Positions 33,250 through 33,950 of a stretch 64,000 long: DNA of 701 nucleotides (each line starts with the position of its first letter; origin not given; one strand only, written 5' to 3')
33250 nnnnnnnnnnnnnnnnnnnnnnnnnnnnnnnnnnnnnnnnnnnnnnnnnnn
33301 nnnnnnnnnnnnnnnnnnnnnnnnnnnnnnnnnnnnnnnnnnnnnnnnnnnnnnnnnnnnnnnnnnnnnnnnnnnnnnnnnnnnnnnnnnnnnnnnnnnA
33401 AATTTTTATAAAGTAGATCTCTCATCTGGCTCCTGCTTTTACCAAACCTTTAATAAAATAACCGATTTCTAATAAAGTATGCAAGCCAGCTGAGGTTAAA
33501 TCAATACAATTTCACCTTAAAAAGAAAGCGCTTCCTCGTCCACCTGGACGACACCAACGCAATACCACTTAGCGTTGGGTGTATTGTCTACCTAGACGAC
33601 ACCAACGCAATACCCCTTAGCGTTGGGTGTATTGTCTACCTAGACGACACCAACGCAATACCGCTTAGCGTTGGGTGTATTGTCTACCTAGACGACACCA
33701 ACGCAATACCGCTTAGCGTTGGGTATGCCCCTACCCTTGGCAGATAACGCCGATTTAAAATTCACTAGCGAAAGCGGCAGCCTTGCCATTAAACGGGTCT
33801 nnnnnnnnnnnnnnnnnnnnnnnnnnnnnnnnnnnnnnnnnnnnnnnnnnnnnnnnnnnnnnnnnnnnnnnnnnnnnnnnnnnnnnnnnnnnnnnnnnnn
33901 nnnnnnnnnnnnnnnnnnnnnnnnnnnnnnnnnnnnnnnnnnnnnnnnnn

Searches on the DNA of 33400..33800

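Call 25: search_rna_families(source=window, start=33400, end=33800, threshold=evalue, max_evalue=10)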
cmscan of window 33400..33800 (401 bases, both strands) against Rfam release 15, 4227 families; matches with E-value up to 10: 2.
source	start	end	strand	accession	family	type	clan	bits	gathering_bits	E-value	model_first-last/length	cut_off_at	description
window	33429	33512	-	RF00724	mir-282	Gene; miRNA;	-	16.4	55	2.5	1-92/92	no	mir-282 microRNA precursor family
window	33649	33724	-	RF00820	mir-248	Gene; miRNA;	-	14.2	90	3.6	1-93/93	no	mir-248 microRNA precursor family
